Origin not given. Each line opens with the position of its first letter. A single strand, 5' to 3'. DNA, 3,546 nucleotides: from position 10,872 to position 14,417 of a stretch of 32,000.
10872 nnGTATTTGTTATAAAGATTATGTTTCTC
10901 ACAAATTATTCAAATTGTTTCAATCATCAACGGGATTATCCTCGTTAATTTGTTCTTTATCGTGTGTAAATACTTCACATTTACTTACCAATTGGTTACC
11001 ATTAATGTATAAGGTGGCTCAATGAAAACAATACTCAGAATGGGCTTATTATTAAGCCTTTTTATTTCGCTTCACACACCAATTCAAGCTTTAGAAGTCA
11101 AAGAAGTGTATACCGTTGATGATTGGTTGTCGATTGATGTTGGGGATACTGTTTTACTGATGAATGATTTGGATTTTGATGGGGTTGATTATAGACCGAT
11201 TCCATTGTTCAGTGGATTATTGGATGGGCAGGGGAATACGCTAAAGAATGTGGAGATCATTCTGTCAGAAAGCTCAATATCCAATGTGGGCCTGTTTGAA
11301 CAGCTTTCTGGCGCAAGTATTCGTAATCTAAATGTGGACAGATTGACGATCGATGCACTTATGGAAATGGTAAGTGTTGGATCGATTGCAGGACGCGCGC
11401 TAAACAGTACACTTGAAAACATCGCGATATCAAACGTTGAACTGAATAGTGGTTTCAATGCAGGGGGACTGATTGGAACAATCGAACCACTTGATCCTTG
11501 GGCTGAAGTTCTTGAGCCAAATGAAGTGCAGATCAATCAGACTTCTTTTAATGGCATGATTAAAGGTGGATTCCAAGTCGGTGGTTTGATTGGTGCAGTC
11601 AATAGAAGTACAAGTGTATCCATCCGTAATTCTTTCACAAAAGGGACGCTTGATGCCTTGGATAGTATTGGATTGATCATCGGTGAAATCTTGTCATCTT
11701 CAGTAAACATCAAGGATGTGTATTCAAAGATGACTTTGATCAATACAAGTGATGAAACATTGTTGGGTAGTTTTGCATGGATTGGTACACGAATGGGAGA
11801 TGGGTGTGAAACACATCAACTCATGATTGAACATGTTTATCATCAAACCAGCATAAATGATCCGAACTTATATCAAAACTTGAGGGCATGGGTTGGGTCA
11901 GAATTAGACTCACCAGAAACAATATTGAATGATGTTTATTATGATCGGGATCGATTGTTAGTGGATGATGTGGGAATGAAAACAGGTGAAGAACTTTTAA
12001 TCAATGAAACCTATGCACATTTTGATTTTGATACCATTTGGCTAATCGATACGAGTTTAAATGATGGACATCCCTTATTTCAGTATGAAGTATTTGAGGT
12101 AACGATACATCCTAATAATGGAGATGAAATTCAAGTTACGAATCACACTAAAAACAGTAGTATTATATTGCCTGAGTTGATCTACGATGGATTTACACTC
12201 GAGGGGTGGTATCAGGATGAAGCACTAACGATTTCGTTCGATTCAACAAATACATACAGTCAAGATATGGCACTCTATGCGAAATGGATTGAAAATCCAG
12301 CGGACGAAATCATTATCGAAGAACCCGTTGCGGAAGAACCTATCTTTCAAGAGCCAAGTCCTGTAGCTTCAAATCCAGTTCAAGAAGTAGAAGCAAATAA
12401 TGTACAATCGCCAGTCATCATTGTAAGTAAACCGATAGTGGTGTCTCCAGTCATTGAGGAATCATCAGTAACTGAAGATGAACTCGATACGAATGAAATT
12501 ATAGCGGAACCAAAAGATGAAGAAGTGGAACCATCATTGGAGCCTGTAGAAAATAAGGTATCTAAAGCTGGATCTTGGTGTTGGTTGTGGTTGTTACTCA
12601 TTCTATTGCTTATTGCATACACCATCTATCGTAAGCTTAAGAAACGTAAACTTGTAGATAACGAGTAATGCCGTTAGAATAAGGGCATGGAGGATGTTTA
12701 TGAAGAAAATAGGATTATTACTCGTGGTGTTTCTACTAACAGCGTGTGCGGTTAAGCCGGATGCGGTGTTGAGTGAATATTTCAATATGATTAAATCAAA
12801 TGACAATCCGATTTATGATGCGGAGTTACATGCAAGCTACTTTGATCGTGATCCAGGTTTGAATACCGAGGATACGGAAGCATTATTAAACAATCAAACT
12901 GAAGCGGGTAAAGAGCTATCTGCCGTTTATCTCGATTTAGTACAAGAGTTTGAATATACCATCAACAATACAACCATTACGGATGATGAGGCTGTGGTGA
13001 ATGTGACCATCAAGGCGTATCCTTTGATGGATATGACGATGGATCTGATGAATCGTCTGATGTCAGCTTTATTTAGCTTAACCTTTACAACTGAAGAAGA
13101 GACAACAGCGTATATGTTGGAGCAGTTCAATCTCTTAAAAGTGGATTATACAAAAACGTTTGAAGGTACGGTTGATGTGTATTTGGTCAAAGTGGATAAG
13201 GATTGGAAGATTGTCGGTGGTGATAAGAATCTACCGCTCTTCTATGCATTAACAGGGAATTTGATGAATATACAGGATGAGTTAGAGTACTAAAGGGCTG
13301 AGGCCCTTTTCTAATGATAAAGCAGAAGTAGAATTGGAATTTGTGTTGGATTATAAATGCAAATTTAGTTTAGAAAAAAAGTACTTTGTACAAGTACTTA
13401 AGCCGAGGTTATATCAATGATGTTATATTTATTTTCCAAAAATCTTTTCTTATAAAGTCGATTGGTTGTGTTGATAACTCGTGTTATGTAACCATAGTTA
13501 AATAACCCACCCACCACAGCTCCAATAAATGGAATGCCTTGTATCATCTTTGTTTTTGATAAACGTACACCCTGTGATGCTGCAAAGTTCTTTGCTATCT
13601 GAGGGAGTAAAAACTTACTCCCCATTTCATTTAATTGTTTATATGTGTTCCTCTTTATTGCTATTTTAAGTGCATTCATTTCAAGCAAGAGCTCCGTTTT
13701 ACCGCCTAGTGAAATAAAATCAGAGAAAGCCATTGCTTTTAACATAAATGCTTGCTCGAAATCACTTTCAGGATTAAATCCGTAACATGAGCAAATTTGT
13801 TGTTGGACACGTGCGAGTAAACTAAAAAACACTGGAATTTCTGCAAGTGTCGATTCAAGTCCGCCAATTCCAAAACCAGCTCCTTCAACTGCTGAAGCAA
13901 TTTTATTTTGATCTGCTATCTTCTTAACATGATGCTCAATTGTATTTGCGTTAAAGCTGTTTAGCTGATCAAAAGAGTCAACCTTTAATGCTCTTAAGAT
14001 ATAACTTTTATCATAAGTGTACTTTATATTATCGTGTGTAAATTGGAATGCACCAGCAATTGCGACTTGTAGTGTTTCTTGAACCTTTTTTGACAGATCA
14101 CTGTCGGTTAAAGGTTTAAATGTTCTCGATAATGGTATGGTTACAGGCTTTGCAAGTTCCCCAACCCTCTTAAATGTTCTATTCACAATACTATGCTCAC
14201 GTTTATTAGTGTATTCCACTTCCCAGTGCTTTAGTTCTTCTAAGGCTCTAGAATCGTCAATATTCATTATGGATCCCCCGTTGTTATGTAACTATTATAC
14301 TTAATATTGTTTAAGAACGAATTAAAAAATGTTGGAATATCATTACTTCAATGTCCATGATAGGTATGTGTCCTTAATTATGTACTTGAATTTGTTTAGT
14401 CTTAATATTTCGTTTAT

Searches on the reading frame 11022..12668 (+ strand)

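Call 73: search_protein_families(library=pfam, proteins=[window:11022-12668:+], max_evalue=0.0001)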
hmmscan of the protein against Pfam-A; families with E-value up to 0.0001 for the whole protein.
window:11022-12668:+ (548 aa): 1 family
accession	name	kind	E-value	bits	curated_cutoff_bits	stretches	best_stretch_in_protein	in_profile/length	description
PF09479.16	Flg_new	-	1.6e-09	38.2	27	1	358-421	1-65/65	Listeria-Bacteroides repeat domain (List_Bact_rpt)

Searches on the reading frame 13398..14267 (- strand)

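Call 73: search_protein_families(library=pfam, proteins=[window:13398-14267:-], max_evalue=0.0001)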
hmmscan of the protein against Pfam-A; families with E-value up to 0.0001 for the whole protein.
window:13398-14267:- (289 aa): 1 family
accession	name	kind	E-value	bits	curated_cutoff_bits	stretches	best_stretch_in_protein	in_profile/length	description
PF12787.12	EcsC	-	4.6e-41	141.5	30.4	1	7-277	2-240/240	EcsC protein family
